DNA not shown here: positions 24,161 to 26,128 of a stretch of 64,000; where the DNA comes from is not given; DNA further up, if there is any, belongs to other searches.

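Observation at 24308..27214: Single in-frame TAG separates the Shedu-like nuclease ORF from a UvrD-like helicase that has no start codon before its Walker A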

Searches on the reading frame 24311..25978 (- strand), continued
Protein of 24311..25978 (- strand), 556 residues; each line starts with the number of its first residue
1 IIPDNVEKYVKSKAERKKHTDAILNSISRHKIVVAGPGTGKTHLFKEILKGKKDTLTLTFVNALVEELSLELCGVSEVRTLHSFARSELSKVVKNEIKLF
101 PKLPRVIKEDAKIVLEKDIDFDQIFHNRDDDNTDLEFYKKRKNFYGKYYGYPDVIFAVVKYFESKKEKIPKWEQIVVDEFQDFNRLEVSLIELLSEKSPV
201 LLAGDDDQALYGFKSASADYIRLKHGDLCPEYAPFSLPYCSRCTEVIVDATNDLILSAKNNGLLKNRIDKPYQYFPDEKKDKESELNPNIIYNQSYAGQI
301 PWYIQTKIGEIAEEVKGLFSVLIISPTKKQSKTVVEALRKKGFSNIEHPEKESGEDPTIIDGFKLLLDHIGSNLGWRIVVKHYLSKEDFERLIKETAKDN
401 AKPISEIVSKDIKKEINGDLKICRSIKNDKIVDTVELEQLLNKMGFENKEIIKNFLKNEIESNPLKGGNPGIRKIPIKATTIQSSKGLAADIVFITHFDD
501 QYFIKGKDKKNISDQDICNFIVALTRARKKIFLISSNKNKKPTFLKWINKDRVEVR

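Call 33: search_solved_structures(query=window:24311-25978:-, max_evalue=0.001)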
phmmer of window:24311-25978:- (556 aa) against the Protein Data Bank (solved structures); distinct sequences matched with E-value up to 0.001: 9.
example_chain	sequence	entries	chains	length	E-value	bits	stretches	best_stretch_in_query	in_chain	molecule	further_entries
3lfu_A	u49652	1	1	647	4.8e-08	35.3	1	171-266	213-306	DNA helicase II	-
2is1_A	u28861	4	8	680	5.3e-08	35.1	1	171-266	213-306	DNA helicase II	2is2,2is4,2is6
4c2u_A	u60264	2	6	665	9e-07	31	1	151-257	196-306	DNA HELICASE II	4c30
4c2t_A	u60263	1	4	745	1.2e-06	30.6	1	151-256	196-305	DNA HELICASE II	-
1pjr_A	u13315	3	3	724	4.1e-05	25.6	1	151-259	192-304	PCRA | ATP-DEPENDENT HELICASE PCRA | HELICASE PCRA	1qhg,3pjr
1qhh_B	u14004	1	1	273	5.5e-05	25.2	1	151-260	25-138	PROTEIN (PCRA (SUBUNIT))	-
1uaa_A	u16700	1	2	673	0.0001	24.2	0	161-263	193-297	PROTEIN (ATP-DEPENDENT DNA HELICASE REP.)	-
2pjr_A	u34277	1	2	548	0.00014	23.8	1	151-259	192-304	PROTEIN (HELICASE PCRA)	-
3u44_A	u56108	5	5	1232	0.0005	22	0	505-547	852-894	ATP-dependent helicase/nuclease subunit A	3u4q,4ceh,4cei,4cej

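Call 52: find_encoding_contigs(protein=P0003, flank=2000, max_places=2)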
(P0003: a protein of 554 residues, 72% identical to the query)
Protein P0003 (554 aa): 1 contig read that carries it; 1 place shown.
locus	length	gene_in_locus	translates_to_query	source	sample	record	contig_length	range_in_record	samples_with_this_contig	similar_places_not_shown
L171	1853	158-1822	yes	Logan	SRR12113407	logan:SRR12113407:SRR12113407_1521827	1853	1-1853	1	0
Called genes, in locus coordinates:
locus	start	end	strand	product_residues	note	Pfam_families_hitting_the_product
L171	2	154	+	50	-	?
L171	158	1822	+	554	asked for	PF13245:AAA_19, PF01443:Viral_helicase1 (faint), PF00580:UvrD-helicase, PF13361:UvrD_C (faint)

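Call 53: find_encoding_contigs(protein=P0011, flank=3000, max_places=6)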
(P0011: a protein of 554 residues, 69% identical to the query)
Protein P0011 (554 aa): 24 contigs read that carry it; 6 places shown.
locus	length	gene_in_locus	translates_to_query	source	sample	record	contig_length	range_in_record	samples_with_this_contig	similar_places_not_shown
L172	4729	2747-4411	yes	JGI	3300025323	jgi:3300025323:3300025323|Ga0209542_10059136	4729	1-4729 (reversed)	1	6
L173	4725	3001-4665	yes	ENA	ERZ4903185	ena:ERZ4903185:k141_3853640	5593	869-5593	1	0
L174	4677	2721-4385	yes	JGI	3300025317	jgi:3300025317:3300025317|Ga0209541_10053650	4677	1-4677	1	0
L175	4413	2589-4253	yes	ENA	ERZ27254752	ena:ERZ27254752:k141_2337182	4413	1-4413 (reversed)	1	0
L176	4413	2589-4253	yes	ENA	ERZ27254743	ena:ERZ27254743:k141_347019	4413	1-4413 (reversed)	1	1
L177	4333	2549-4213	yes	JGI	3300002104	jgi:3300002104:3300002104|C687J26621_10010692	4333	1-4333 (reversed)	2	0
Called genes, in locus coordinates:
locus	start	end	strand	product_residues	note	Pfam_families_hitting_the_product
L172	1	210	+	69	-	?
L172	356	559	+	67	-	PF13560:HTH_31, PF12844:HTH_19, PF01381:HTH_3, PF13413:HTH_25 (faint), PF13443:HTH_26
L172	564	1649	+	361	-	PF13651:EcoRI_methylase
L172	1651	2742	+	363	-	PF03235:GmrSD_N, PF01844:HNH, PF14279:HNH_5 (weak)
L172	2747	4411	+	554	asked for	PF01443:Viral_helicase1 (faint), PF13245:AAA_19, PF00580:UvrD-helicase, PF13361:UvrD_C (faint)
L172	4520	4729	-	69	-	?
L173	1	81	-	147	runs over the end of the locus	PF13613:HTH_Tnp_4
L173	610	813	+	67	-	PF13560:HTH_31, PF12844:HTH_19, PF01381:HTH_3, PF13413:HTH_25 (faint), PF13443:HTH_26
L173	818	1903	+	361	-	PF13651:EcoRI_methylase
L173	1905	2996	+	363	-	PF03235:GmrSD_N, PF01844:HNH, PF14279:HNH_5 (weak)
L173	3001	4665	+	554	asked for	PF01443:Viral_helicase1 (faint), PF13245:AAA_19, PF00580:UvrD-helicase, PF13361:UvrD_C (faint)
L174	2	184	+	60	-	?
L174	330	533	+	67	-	PF13560:HTH_31, PF12844:HTH_19, PF01381:HTH_3, PF13413:HTH_25 (faint), PF13443:HTH_26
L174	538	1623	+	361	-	PF13651:EcoRI_methylase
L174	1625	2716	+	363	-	PF03235:GmrSD_N, PF01844:HNH, PF14279:HNH_5 (weak)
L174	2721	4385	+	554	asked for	PF01443:Viral_helicase1 (faint), PF13245:AAA_19, PF00580:UvrD-helicase, PF13361:UvrD_C (faint)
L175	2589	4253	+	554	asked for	PF01443:Viral_helicase1 (faint), PF13245:AAA_19, PF00580:UvrD-helicase, PF13361:UvrD_C (faint)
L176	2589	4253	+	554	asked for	PF01443:Viral_helicase1 (faint), PF13245:AAA_19, PF00580:UvrD-helicase, PF13361:UvrD_C (faint)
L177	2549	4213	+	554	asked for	PF01443:Viral_helicase1 (faint), PF13245:AAA_19, PF00580:UvrD-helicase, PF13361:UvrD_C (faint)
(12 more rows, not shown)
